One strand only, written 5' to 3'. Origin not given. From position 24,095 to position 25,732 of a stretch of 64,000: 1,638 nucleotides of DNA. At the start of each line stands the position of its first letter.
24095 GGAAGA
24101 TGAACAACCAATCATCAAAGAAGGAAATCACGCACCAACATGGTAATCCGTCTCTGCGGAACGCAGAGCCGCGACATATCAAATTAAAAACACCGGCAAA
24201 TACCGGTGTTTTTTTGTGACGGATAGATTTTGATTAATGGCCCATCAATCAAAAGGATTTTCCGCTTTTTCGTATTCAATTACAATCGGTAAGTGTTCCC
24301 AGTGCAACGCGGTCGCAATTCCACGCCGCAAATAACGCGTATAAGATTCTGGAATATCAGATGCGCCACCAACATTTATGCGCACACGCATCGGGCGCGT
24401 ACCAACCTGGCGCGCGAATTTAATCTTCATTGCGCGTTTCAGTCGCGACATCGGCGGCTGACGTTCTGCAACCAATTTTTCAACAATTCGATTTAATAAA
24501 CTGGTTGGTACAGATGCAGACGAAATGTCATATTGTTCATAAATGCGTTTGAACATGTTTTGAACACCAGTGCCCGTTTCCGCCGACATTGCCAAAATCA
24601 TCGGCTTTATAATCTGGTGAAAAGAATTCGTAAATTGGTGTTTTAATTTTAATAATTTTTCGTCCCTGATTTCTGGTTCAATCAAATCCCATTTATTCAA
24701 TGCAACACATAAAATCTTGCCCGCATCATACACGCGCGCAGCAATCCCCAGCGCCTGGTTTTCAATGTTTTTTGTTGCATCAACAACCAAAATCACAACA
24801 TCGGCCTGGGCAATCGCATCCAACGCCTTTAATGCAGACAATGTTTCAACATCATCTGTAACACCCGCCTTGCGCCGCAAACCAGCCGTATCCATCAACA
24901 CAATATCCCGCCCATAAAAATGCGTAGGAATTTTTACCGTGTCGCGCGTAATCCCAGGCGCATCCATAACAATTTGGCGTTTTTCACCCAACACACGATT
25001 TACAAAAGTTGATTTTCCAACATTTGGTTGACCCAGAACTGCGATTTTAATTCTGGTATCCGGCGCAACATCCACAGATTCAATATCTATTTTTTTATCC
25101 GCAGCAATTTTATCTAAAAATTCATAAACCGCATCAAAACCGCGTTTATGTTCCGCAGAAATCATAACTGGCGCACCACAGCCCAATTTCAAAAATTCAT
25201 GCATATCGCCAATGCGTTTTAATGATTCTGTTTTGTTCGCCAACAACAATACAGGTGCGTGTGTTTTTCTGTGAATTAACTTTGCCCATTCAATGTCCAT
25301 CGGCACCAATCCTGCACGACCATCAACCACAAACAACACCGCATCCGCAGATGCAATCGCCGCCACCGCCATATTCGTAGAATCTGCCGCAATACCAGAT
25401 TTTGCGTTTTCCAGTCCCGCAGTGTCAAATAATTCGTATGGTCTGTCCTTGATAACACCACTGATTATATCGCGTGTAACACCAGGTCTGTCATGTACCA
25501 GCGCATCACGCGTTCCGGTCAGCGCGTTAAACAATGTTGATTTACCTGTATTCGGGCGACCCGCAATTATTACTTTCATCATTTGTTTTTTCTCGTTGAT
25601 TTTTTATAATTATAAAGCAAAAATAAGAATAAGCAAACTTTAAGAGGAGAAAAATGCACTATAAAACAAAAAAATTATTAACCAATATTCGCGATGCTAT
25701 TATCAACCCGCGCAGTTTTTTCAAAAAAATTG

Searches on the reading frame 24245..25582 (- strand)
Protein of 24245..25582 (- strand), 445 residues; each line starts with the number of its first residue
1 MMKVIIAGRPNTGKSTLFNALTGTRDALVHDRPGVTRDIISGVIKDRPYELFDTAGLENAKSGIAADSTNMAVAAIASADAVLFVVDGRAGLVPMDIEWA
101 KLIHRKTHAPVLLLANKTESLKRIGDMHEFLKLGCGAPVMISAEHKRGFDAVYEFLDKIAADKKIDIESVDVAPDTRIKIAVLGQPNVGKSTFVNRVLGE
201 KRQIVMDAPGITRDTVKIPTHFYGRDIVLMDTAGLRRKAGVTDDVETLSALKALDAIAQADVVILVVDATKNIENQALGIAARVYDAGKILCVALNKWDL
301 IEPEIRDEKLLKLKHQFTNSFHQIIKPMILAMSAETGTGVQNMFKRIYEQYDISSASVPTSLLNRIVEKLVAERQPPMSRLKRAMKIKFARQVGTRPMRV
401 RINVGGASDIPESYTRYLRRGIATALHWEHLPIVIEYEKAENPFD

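Call 18: search_protein_families(library=pfam, proteins=[window:24245-25582:-], max_evalue=0.001)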
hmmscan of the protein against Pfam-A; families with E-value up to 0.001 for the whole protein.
window:24245-25582:- (445 aa): 17 families
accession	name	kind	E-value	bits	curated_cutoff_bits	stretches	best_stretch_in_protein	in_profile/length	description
PF01926.29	MMR_HSR1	-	6.5e-49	165.2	21.9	2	3-117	1-113/113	50S ribosome-binding GTPase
PF02421.24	FeoB_N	-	5.7e-26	91.3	27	2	179-345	2-154/156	Ferrous iron transport protein B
PF14714.11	KH_dom-like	-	4.6e-17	62.5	27.3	1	358-436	2-79/81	KH-domain-like of EngA bacterial GTPase enzymes, C-terminal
PF00009.33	GTP_EFTU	-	2.9e-16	60.1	26.5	1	209-349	53-184/188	Elongation factor Tu GTP binding domain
PF00350.29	Dynamin_N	-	3e-12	47.3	27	0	180-216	1-36/168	Dynamin family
PF03193.22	RsgA_GTPase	-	1.3e-07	32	30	0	162-207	92-139/174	RsgA GTPase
PF08477.19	Roc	-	5.9e-07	30.2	27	0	179-204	1-26/119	Ras of Complex, Roc, domain of DAPkinase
PF00025.27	Arf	-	3.8e-06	26.9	22.3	0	2-122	15-129/174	ADP-ribosylation factor family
PF00071.28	Ras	-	4.5e-06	26.8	21.6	0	179-350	1-159/162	Ras family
PF04548.22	AIG1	-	1.8e-05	24.6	27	1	179-275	2-98/212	AIG1 family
PF00448.28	SRP54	-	2e-05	24.7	22.7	0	224-299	83-151/196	SRP54-type protein, GTPase domain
PF03308.22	MeaB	-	5.8e-05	22.7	23.1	0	258-353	145-237/273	Methylmalonyl Co-A mutase-associated GTPase MeaB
PF13479.12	AAA_24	-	0.00015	22.1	27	0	177-207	2-29/195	AAA domain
PF13238.12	AAA_18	-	0.00018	22.4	29.4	0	180-269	1-79/128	AAA domain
PF03266.21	NTPase_1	-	0.00026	21.3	23.9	0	179-231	1-53/168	NTPase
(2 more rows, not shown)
